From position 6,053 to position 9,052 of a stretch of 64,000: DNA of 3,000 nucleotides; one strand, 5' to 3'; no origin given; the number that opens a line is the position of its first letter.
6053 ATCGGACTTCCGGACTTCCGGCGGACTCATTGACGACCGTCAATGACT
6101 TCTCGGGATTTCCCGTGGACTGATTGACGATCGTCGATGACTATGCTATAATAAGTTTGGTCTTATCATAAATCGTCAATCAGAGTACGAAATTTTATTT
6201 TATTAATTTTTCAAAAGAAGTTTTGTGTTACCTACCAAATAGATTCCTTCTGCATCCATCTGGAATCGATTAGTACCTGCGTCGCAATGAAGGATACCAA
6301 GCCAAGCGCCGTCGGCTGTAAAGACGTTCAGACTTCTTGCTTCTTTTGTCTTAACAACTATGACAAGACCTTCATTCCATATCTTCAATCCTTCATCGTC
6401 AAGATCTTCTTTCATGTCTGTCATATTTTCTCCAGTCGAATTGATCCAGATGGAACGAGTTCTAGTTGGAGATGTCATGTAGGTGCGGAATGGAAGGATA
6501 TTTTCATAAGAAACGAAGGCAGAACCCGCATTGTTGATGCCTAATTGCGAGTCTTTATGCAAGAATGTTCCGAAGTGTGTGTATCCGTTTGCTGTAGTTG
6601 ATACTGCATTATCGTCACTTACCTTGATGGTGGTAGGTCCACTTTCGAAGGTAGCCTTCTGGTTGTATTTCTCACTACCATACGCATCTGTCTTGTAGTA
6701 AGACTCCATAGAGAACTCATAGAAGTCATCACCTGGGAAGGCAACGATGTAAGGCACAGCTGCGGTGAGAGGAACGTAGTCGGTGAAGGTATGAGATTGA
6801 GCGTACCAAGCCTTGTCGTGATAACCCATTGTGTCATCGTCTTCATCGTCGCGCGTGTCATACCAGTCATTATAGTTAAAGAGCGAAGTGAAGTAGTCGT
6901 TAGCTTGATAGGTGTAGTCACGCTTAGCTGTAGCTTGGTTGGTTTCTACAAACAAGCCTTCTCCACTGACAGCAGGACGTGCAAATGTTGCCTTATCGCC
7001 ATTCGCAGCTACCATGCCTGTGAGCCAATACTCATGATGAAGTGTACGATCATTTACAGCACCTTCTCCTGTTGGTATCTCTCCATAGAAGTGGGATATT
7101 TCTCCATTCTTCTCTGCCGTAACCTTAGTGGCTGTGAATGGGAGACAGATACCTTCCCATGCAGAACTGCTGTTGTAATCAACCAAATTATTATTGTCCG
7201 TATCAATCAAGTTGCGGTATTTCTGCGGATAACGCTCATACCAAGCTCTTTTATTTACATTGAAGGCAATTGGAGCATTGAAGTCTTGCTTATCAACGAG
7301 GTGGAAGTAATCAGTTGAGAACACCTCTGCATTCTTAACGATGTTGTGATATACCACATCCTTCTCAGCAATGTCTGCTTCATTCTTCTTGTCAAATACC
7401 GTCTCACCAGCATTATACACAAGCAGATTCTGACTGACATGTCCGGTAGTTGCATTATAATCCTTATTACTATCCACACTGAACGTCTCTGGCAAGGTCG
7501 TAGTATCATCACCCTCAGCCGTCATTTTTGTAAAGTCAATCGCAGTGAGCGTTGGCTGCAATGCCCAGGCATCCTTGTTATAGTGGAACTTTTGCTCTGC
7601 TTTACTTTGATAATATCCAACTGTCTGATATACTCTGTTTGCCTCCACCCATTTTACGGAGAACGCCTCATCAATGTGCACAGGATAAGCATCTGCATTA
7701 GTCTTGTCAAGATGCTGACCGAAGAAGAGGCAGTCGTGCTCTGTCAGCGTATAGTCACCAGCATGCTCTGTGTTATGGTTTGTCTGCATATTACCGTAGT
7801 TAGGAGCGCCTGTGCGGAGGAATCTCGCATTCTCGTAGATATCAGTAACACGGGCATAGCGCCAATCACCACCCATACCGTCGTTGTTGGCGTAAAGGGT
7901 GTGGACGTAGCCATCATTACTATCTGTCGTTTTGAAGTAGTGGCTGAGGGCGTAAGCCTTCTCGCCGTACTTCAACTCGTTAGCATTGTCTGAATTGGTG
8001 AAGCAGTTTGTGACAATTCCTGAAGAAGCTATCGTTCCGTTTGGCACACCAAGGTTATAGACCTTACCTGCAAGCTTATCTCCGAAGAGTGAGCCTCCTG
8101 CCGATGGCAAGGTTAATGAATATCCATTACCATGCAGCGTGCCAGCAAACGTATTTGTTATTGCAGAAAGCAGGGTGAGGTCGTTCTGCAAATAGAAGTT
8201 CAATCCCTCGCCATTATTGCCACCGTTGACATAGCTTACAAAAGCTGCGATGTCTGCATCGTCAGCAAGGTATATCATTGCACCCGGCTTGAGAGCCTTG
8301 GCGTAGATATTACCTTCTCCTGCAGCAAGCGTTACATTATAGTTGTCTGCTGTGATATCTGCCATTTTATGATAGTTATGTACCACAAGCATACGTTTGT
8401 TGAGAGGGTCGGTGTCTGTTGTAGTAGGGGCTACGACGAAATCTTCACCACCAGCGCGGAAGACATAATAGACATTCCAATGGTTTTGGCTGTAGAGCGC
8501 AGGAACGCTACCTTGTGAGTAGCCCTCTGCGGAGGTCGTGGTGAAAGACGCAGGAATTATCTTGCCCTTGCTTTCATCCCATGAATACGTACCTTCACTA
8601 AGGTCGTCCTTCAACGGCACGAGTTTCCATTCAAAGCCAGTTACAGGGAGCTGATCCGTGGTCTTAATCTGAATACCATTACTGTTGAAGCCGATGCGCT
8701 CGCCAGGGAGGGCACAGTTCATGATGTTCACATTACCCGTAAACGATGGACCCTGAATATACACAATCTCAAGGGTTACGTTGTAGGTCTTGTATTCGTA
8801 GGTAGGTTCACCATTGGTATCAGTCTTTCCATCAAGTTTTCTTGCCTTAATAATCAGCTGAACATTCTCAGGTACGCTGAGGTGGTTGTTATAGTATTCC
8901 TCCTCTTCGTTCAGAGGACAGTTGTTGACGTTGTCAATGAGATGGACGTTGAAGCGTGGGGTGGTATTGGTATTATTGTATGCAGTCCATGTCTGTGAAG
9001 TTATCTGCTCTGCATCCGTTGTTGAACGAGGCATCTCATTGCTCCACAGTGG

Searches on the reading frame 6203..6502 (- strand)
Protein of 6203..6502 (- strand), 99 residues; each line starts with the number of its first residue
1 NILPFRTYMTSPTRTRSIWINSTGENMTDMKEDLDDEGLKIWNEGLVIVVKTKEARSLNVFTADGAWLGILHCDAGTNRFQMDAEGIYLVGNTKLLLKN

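Call 9: search_protein_families(library=pfam, proteins=[window:6203-6502:-], max_evalue=1)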
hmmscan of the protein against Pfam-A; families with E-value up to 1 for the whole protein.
window:6203-6502:- (99 aa): 0 families

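Call 11: search_protein_families(library=ncbifam, proteins=[window:6203-6502:-], max_evalue=1)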
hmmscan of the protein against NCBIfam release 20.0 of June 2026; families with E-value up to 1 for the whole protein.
window:6203-6502:- (99 aa): 1 family
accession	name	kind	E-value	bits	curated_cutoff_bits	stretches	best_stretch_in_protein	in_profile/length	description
TIGR04119.1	CXXX_matur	equivalog_domain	0.13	11.6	150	1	25-86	36-97/210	CXXX repeat peptide maturase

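Call 26: search_protein_families(library=ncbifam, alignment_id=A2, max_evalue=10)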
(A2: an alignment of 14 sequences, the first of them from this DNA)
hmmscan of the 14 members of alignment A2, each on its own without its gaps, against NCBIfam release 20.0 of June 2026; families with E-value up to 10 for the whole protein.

A. member 1, seq(89 aa): 1 family
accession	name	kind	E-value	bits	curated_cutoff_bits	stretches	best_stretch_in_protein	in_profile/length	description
TIGR04119.1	CXXX_matur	equivalog_domain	0.1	11.9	150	1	15-76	36-97/210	CXXX repeat peptide maturase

B. families by the number of members that match (of 14 scanned): 5 families
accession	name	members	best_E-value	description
TIGR04183.1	Por_Secre_tail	9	1.7e-06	T9SS type A sorting domain-containing protein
NF052644.1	T9SS_DNase_Rie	3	0.00029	T9SS-dependent surface endonuclease, AS87_RS02955 family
NF053557.1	DdfA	1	0.08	DdfA family disk-determining factor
TIGR04049.1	AIR_rel_sll0787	1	0.09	sll0787 family AIR synthase-like protein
TIGR04119.1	CXXX_matur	1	0.1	CXXX repeat peptide maturase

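Call 27: search_protein_families(library=pfam, alignment_id=A2, max_evalue=10)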
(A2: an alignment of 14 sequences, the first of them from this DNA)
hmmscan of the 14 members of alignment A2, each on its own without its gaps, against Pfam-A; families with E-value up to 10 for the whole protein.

A. member 1, seq(89 aa): 0 families

B. families by the number of members that match (of 14 scanned): 17 families
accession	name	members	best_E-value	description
PF03259.23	Robl_LC7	1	0.0039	Roadblock/LC7 domain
PF18962.6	Por_Secre_tail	1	0.0086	Secretion system C-terminal sorting domain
PF19106.5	DUF5793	1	0.013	Family of unknown function (DUF5793)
PF06115.17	DUF956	1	0.038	Domain of unknown function (DUF956)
PF06003.18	SMN_Tudor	1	0.04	Survival motor neuron protein (SMN), Tudor domain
PF23623.1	GBD_IRG7_N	1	0.057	IRG7 N-terminal galactose binding domain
PF18309.7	PAZ_3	1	0.061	Argonaute PAZ domain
PF17162.9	DUF5118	1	0.076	Domain of unknown function (DUF5118)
PF22255.2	Gp44-like_2nd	1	0.11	Baseplate hub protein gp44-like, second domain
PF15354.11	KAAG1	1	0.12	Kidney-associated antigen 1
PF06995.16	Phage_P2_GpU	1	0.12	Phage P2 GpU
PF09716.15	ETRAMP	1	0.15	Malarial early transcribed membrane protein (ETRAMP)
PF18140.6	PCC_BT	1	0.16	Propionyl-coenzyme A carboxylase BT domain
PF24639.1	DUF7634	1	0.16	Domain of unknown function (DUF7634)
PF00667.26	FAD_binding_1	1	0.17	FAD binding domain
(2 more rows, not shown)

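Call 28: search_solved_structures(query=A2, max_evalue=10, show_alignments=2)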
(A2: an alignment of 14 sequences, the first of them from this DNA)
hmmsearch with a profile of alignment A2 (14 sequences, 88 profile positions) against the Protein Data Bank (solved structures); distinct sequences matched with E-value up to 10: 31.
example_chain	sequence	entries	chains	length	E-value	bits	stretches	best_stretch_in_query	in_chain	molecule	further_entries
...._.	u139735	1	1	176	0.00011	25.8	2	24-73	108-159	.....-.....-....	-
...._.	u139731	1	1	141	0.00031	24.3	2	28-73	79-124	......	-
4zlr_A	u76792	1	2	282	0.0011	22.6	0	26-60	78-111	Brain tumor protein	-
1q7f_A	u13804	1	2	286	0.0012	22.5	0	26-60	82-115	brain tumor CG10719-PA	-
5ex7_A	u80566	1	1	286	0.0012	22.5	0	26-60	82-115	Brain tumor protein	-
5y1a_A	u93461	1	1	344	0.0028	21.3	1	16-77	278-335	35 kDa hemin binding protein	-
7skn_A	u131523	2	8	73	0.02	18.6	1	25-72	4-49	De novo synthetic protein DIG8-CC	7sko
7a11_A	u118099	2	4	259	0.022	18.4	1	39-83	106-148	L,D-transpeptidase 2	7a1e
7a1c_A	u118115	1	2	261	0.022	18.4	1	39-83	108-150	L,D-transpeptidase 2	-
4huc_A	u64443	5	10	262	0.023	18.4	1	39-83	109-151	PROBABLE CONSERVED LIPOPROTEIN LPPS | L,D-transpeptidase 2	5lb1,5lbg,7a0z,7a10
3vyo_A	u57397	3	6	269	0.024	18.3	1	39-83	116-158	Probable conserved lipoprotein LPPS | L,D-transpeptidase 2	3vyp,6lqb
6iyv_B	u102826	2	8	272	0.025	18.2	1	39-83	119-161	L,D-transpeptidase 2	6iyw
4gsq_A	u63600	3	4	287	0.029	18.1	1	39-83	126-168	Probable conserved lipoprotein LPPS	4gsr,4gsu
3tur_A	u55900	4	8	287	0.029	18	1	39-83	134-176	Mycobacteria Tuberculosis LD-transpeptidase type 2 | LD-transpeptidase type 2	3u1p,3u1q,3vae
3tx4_A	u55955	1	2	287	0.029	18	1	39-83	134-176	Mycobacterium Tuberculosis LD-transpeptidase type 2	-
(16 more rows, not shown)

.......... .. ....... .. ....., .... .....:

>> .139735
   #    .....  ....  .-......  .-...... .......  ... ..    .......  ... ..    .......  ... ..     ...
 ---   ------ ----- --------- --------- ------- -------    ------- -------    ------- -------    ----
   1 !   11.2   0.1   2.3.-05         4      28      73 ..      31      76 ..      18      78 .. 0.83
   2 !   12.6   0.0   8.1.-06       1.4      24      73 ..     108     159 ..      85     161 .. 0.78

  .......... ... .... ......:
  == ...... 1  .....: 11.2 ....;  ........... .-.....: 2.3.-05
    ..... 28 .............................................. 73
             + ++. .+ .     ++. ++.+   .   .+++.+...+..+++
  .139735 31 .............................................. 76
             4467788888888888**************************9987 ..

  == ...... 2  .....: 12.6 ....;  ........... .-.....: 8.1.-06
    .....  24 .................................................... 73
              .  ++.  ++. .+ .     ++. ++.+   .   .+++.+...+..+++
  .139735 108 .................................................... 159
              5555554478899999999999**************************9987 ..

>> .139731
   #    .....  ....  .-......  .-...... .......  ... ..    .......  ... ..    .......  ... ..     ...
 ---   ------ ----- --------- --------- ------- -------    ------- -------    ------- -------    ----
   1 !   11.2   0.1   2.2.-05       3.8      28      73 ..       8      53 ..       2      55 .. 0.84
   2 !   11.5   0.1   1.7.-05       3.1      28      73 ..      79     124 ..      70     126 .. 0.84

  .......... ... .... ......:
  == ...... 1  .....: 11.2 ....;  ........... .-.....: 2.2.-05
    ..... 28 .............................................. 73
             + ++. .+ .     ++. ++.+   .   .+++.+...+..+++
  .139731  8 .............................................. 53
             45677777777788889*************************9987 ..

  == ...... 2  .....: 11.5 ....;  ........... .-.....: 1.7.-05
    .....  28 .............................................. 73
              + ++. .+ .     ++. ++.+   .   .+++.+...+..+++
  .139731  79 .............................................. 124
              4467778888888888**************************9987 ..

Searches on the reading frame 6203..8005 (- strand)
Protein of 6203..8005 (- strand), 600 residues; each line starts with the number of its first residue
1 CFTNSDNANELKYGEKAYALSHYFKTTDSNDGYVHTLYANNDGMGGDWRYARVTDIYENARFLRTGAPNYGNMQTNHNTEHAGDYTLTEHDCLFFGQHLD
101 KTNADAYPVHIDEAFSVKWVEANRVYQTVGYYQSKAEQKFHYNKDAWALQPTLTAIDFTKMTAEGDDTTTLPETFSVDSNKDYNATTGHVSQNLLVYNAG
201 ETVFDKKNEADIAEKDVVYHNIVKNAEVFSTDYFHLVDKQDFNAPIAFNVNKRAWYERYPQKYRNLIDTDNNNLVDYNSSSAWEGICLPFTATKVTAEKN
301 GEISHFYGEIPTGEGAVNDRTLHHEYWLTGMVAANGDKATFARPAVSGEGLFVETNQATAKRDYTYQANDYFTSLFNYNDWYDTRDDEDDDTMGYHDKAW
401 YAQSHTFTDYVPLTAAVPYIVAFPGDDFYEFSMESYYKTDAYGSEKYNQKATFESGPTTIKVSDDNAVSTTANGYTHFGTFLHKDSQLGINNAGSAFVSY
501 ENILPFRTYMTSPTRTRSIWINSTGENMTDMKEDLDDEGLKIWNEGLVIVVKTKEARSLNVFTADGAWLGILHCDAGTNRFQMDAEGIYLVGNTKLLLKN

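Call 70: predict_structure(alignment_id=A4)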
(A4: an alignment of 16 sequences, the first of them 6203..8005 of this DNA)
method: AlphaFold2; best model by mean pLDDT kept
length: 600 residues; sequences in the alignment: 16
mean_pLDDT: 40.2   pTM: 0.33
mean pLDDT of the five models: 40.2, 39.6, 35.8, 34.5, 33.8
residues with pLDDT >= 90: 1; 70-90: 56; 50-70: 55; < 50: 488
segments of 3 or more residues with pLDDT < 50: 1-155, 161-192, 201-217, 237-246, 257-334, 341-362, 364-449, 451-538
pLDDT, mean of each block of 10 residues (from residue 1): 30 26 26 24 25 31 25 23 26 23 24 26 35 28 29 47 40 33 27 54 42 47 63 51 48 51 36 36 39 44 33 34 33 51 34 33 44 36 32 34 36 34 41 35 38 41 41 39 37 30 36 30 28 39 83 79 75 86 83 76
secondary structure, 60 per line:
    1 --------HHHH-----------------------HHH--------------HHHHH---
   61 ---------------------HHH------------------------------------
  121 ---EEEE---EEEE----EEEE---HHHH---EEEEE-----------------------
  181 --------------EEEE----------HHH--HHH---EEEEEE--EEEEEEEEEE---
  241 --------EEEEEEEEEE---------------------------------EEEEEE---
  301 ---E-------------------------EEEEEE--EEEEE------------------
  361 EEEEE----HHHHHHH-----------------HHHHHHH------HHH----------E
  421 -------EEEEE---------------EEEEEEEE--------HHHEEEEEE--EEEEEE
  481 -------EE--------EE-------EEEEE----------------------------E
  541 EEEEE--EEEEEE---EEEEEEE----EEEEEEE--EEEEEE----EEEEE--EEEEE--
elements in order: H9-12 H53-57 E124-127 E131-134 E139-142 H146-149 E153-157 E195-198 E220-225 E228-237 E249-258 E292-297 E330-335 E338-342 E361-365 H370-376 H394-400 E428-432 E448-455 E467-472 E475-480 E507-511 E540-545 E548-553 E557-563 E568-574 E577-582 E587-591 E594-598

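Call 76: fold_search(model_id=the predicted structure, library=pdb)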
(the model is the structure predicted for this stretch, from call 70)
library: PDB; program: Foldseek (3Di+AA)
matches with E <= 10: 1016; with E <= 0.001: 0
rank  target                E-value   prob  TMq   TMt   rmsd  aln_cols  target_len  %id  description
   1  6cxc_B                8.9e-03  0.72  0.09  0.14  23.2       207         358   10  3.9A Cryo-EM structure of murine antibody bound at a novel epitope of respiratory syncytial virus fusion protein (released 2019-07-31)
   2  7pq4_MODEL_1_A        1.1e-02  1.00  0.09  0.49   6.6        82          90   17  NMR Structure of RgpB C-terminal Domain (released 2022-09-28)
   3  4g5a_A                1.1e-02  1.00  0.09  0.45   8.2        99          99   17  Crystal structure of a putative member of duf 3244 protein family (BT_1867) from Bacteroides thetaiotaomicron VPI-5482 (released 2012-09-19)
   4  6cxc_F                1.2e-02  0.69  0.09  0.14  23.2       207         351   11  3.9A Cryo-EM structure of murine antibody bound at a novel epitope of respiratory syncytial virus fusion protein (released 2019-07-31)
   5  5ag8_A                1.4e-02  1.00  0.09  0.32   3.7        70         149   17  CRYSTAL STRUCTURE OF A MUTANT (665I6H) OF THE C-TERMINAL DOMAIN OF RGPB (released 2016-04-06)
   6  9ore_A                1.5e-02  0.85  0.08  0.11  17.1       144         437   11  CryoEM structure of 4F11 Fab bound to stabilized MPV-2c HMPV preF (released 2025-07-30)
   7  6cxc_D                1.5e-02  0.47  0.09  0.14  25.5       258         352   10  3.9A Cryo-EM structure of murine antibody bound at a novel epitope of respiratory syncytial virus fusion protein (released 2019-07-31)
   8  5hfs_A                1.7e-02  1.00  0.08  0.55   7.8        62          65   18  CRYSTAL STRUCTURE OF C-TERMINAL DOMAIN OF CARGO PROTEINS OF TYPE IX SECRETION SYSTEM (released 2016-04-06)
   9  3rrr_L                1.8e-02  0.63  0.09  0.14  17.8       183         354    9  Structure of the RSV F protein in the post-fusion conformation (released 2011-06-08)
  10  4ccf_E                2.2e-02  0.82  0.09  0.18  15.8       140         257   11  Structure of Respiratory Syncytial Virus F protein head domain (released 2013-11-13)
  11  5udd_I                2.4e-02  0.66  0.09  0.11  20.4       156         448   14  Crystal Structure of RSV F B9320 Bound to MEDI8897 (released 2017-05-17)
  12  5udd_B                2.5e-02  0.63  0.09  0.11  19.5       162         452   12  Crystal Structure of RSV F B9320 Bound to MEDI8897 (released 2017-05-17)
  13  4ccf_A                2.8e-02  0.75  0.08  0.17  15.8       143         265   10  Structure of Respiratory Syncytial Virus F protein head domain (released 2013-11-13)
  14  6apb_C                3.3e-02  0.82  0.09  0.12  15.9       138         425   11  Crystal Structure of Non-Neutralizing Infant Antibody ADI-14359 in Complex with Postfusion RSV F Glycoprotein (released 2018-03-21)
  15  4ccf_C                3.3e-02  0.80  0.09  0.18  16.4       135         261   11  Structure of Respiratory Syncytial Virus F protein head domain (released 2013-11-13)
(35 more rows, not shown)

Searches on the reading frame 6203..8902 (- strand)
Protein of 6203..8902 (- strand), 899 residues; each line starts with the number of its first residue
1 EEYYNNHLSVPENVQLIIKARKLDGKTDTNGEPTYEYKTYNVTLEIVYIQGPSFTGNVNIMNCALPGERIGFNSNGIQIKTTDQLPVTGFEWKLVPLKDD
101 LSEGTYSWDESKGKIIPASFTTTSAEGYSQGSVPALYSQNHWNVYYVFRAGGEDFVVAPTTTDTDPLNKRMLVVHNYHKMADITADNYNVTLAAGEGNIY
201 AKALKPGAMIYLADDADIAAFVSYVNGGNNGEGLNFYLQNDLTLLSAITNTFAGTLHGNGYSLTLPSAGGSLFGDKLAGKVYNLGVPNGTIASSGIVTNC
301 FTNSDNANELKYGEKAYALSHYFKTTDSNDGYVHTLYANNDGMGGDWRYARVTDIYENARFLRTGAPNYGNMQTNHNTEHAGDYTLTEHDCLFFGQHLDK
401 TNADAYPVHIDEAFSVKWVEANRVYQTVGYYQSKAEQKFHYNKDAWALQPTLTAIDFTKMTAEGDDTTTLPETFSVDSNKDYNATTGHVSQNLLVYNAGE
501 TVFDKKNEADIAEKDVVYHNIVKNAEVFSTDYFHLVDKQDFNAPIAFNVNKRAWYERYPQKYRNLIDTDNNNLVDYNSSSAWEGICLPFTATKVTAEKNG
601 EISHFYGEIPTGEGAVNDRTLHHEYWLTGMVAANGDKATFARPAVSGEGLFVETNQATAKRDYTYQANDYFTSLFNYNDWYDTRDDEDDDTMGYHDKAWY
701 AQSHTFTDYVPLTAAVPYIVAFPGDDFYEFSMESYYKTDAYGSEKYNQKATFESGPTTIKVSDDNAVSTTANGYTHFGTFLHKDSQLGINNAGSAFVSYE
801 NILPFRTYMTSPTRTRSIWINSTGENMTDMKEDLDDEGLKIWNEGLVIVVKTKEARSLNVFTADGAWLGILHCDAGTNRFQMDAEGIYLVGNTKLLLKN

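Call 22: find_homologous_proteins(query=window:6203-8902:-)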
Query window:6203-8902:- (899 aa): 15 proteins with E <= 0.001 among 8000 candidates.
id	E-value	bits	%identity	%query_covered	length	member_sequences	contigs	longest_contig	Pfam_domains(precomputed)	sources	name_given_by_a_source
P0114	0.0e+0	1542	92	81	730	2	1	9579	-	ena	-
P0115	1.8e-270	918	57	88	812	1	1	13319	-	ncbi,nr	ncbi:MAG: hypothetical protein KBT33_06775, partial [Prevotellaceae bacterium]|nr:hypothetical prote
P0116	3.7e-207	709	47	87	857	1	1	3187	-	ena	-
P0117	3.3e-126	441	45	60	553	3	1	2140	-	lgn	-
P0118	2.7e-122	428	46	65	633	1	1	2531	-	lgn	-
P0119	1.4e-120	422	45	60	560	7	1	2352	-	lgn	-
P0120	7.7e-60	221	29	96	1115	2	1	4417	-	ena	-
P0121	8.2e-45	171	29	85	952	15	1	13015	-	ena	-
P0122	4.8e-35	139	29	57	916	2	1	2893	-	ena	-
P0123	6.1e-25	106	28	47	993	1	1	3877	-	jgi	jgi:hypothetical protein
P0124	9.2e-24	102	27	47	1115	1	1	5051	-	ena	-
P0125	4.7e-21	93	26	57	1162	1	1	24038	-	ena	-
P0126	5.5e-20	89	27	57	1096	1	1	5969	-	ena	-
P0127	6.1e-18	83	25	62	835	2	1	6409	-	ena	-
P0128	6.3e-10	56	25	61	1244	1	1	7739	-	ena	-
